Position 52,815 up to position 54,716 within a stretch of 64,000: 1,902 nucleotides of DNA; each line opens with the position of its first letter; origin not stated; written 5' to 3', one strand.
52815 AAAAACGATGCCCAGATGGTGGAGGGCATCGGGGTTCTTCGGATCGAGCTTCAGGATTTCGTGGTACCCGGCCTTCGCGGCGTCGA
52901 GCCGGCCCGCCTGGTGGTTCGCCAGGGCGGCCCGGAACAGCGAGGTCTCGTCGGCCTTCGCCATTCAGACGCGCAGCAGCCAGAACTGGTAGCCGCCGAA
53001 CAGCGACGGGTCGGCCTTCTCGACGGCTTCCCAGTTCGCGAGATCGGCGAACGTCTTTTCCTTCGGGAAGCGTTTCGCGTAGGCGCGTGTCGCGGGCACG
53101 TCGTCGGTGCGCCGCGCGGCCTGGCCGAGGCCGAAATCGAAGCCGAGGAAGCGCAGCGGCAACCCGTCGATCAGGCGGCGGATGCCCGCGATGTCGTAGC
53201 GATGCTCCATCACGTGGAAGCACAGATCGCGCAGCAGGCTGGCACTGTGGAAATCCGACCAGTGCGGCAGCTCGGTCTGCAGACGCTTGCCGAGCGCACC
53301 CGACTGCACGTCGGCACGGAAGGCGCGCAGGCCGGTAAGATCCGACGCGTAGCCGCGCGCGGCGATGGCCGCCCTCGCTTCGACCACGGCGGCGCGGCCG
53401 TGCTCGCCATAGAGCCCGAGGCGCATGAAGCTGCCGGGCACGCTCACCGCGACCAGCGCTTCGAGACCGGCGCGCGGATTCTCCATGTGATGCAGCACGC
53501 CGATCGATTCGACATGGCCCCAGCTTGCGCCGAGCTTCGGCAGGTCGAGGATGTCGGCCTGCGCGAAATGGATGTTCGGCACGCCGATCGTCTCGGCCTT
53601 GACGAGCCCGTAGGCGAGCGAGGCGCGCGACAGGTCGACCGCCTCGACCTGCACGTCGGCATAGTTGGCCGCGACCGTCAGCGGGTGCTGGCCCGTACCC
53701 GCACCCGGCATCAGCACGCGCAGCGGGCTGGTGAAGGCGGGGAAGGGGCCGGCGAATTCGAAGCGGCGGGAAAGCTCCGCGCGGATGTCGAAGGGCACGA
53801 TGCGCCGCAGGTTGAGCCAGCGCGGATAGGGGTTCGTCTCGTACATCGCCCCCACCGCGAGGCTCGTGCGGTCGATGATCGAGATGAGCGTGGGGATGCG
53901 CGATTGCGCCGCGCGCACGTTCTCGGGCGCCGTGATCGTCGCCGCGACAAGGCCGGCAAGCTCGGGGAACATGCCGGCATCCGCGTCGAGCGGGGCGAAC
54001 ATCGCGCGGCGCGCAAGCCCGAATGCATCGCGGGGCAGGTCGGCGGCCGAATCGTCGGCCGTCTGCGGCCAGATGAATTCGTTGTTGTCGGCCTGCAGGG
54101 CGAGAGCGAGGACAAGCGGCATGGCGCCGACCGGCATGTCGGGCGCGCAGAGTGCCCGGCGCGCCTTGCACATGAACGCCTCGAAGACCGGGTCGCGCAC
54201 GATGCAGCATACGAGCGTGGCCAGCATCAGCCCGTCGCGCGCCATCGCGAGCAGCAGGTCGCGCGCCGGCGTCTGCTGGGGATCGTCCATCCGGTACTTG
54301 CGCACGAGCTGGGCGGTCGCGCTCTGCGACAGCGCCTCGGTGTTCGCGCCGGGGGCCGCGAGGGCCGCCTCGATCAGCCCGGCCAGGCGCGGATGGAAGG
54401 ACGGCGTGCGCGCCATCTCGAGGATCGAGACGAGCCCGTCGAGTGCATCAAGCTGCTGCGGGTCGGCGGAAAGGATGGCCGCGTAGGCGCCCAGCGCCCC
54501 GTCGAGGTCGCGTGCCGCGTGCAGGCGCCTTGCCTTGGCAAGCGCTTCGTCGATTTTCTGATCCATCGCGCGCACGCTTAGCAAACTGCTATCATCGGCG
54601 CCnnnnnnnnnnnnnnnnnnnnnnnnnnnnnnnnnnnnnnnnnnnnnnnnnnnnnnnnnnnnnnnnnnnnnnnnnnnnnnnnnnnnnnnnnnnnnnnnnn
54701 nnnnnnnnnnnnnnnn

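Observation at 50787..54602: A TPR-O-GlcNAc-transferase-like gene and a TPR-SAM-methyltransferase occupy the leuS-holA junction where lptE normally sits.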

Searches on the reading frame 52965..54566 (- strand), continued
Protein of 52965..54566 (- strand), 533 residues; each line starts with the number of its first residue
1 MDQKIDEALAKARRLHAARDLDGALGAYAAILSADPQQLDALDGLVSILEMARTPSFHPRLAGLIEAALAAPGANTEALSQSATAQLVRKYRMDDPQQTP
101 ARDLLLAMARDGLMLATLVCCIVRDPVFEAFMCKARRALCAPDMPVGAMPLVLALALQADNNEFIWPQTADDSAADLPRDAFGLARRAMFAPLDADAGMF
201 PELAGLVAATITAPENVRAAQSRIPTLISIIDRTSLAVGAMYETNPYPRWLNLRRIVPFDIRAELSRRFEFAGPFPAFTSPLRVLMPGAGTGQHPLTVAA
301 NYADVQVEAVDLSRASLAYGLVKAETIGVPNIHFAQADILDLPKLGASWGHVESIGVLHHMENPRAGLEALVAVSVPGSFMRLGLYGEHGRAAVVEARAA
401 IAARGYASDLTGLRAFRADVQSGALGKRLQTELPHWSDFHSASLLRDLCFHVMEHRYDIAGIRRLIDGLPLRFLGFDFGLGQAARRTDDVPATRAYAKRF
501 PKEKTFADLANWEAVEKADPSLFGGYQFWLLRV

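Call 80: search_solved_structures(query=A1, max_evalue=0.01, show_alignments=1)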
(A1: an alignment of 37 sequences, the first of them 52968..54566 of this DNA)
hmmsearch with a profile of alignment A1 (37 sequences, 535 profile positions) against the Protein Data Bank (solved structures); distinct sequences matched with E-value up to 0.01: 105 (the best 60 are shown).
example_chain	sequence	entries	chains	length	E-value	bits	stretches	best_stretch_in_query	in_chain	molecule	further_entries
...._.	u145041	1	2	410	4.1e-32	115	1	279-478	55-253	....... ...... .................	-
9qhb_A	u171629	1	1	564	8.1e-29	104.1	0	6-45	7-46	Engineered tetratricopeptide repeat protein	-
8bu0_A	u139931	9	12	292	8.9e-22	80.9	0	6-45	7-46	Consensus tetratricopeptide repeat protein | Crystal structure of an 8-repeat consensus TPR superhelix with Zinc. | Monomer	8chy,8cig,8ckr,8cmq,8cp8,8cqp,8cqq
3mgg_A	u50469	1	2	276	1.1e-19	74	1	285-385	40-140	Methyltransferase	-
9qhc_A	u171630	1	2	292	3.4e-17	65.8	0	12-45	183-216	Engineered tetratricopeptide repeat protein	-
9gzg_A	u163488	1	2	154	1.7e-13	53.6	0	12-47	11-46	Engineered CTPR protein with glutamic acids for conductivity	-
3bus_A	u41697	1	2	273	1.9e-13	53.4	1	284-386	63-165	Methyltransferase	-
7obi_A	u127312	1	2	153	6.9e-12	48.2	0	11-47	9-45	CTPR-rv4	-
6uv6_A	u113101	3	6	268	7.7e-11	44.8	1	285-426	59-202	D-glucose O-methyltransferase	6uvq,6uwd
8ch0_A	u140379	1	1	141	9.7e-11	44.5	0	6-45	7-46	Consensus tetratricopeptide repeat protein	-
4pne_A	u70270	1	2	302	1e-10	44.4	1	279-384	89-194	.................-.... protein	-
2fo7_A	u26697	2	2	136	1.3e-10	44.1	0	10-45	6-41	SYNTHETIC CONSENSUS TPR PROTEIN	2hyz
7yeh_B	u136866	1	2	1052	3.4e-10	42.7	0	9-50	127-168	UDP-N-acetylglucosamine--peptide N-acetylglucosaminyltransferase 110 kDa subunit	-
7yea_A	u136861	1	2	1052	3.6e-10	42.6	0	9-50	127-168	UDP-N-acetylglucosamine--peptide N-acetylglucosaminyltransferase 110 kDa subunit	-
5f8c_A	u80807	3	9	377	3.9e-10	42.5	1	287-384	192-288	Methyltransferase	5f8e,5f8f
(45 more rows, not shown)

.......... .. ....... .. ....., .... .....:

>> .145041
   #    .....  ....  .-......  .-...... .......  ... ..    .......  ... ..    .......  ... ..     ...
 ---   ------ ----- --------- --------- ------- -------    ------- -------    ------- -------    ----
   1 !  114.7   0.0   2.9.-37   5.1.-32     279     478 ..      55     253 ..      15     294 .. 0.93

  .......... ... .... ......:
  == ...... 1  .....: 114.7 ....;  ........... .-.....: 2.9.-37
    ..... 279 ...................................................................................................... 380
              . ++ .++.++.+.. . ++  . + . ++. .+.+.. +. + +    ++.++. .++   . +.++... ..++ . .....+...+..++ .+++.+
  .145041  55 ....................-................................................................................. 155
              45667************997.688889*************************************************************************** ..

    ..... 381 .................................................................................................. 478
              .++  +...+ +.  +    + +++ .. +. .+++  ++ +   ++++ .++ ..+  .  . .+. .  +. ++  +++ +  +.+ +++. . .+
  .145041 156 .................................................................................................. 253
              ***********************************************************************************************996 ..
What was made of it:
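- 52965..53741 (-): Methyltransferase core (aa about 276-533): a seven-beta-strand SAM fold with Rv2067c-type helical insertions. The stop codon is at 52965-52967, directly before the GT41 ATG. Family profile: E=4e-32 over positions 279-478 (call 80).
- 53757..54566 (-): N-terminal all-helical domain (aa 1-270) of the methyltransferase: one degenerate TPR at the extreme N-terminus, followed by a helical domain with no known relative. Profile positions 6-50 match consensus TPR proteins (call 80).
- Closest known: Mycobacterium tuberculosis Rv2067c. Same: The family profile scores E=4e-32 over about 200 residues (call 80).
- Closest known: Rickettsia PKMT1/PKMT2. Different: Sequence similarity is limited to the SAM-binding core (profile E=6e-7 over about 80 residues, call 80).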

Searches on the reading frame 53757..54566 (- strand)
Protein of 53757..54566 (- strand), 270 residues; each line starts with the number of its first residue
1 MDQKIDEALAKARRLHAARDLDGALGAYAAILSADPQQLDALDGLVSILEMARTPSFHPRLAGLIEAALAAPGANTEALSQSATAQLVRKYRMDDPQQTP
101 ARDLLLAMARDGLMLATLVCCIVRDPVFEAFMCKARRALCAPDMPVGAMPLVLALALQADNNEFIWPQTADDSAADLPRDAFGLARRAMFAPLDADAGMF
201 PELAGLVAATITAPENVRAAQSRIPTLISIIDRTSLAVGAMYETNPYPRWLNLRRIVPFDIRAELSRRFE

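Call 71: predict_structure(alignment_id=A3)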
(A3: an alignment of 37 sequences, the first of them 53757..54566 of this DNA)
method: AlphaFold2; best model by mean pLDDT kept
length: 270 residues; sequences in the alignment: 37
mean_pLDDT: 88.7   pTM: 0.82
mean pLDDT of the five models: 88.7, 88.1, 87.1, 87.0, 86.6
residues with pLDDT >= 90: 183; 70-90: 57; 50-70: 24; < 50: 6
segments of 3 or more residues with pLDDT < 50: 245-247, 249-251
pLDDT, mean of each block of 10 residues (from residue 1): 88 97 96 93 95 93 96 91 97 94 98 97 90 95 97 96 83 84 96 95 96 89 73 67 51 65 83
secondary structure, 60 per line:
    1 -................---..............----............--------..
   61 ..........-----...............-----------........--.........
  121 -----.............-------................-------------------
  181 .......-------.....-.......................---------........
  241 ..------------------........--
elements in order: H2-17 H21-34 H39-50 H59-70 H76-90 H102-109 H112-120 H126-138 H146-161 H181-187 H195-199 H201-223 H233-242 H261-268

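Call 75: fold_search(model_id=the predicted structure, library=pdb)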
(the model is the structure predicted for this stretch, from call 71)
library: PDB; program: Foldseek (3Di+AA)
matches with E <= 10: 476; with E <= 0.001: 0
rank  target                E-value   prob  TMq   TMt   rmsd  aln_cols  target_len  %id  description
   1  6g70_B                3.6e-01  0.63  0.25  0.16  14.5       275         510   12  Structure of murine Prpf39 (released 2019-04-03)
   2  2xcc_A                3.7e-01  0.89  0.19  0.37  13.2       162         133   18  Crystal structure of PcrH from Pseudomonas aeruginosa (released 2010-05-05)
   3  3vtx_A                7.6e-01  0.66  0.25  0.34  11.2       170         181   15  Crystal structure of MamA protein (released 2012-10-31)
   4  4jl0_A                7.9e-01  0.75  0.19  0.37  12.7       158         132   18  Crystal structure of PcrH in complex with the chaperone binding region of PopB (released 2013-12-11)
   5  3vtx_B                7.9e-01  0.44  0.21  0.30  12.8       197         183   13  Crystal structure of MamA protein (released 2012-10-31)
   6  5an3_B                8.3e-01  0.63  0.20  0.37   8.8       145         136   15  Structure of an Sgt1-Skp1 Complex (released 2017-02-08)
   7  4r7s                  8.7e-01  0.23  0.21  0.22  13.8       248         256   17  Crystal structure of a tetratricopeptide repeat protein (PARMER_03812) from Parabacteroides merdae ATCC 43184 at 2.39 A  (released 2014-10-01)
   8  5wrv_B                9.1e-01  0.41  0.21  0.32  14.8       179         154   16  Complex structure of human SRP72/SRP68 (released 2017-06-21)
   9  7azv_B                9.5e-01  0.96  0.24  0.42   5.6       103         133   17  Crystal structure of a shortened IpgC variant in complex with 4-(trifluoromethyl)benzene-1-carboximidamide (released 2021-12-01)
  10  6g70_A                9.5e-01  0.33  0.24  0.15  14.6       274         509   12  Structure of murine Prpf39 (released 2019-04-03)
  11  6yyy_A                9.9e-01  0.38  0.23  0.16  13.4       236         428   16  Aspartyl/Asparaginyl beta-hydroxylase (AspH) oxygenase and TPR domains in complex with manganese, 4,4-dimethyl-2-oxogl (released 2021-03-17)
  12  9llv_MODEL_1_A        1.0e+00  0.21  0.23  0.19  24.7       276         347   12  Dimer Sgt2 from S.cerevisiae (released 2025-12-10)
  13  7ayw_A                1.1e+00  0.94  0.23  0.41   5.6       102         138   18  Crystal structure of a shortened IpgC variant in complex with 2H-isoindol-1-amine (released 2021-11-24)
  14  7axy_A                1.1e+00  0.93  0.23  0.43   5.7       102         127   18  Crystal structure of a shortened IpgC variant in complex with 3-amino-5-(pyrrolidin-1-yl)-1H-pyrazole-4-carbonitrile (released 2021-11-24)
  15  9rtt_Q                1.1e+00  0.09  0.15  0.07  29.0       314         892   15  Activated Elongation Complex with IWS1 and ELOF1 (released 2025-09-03)
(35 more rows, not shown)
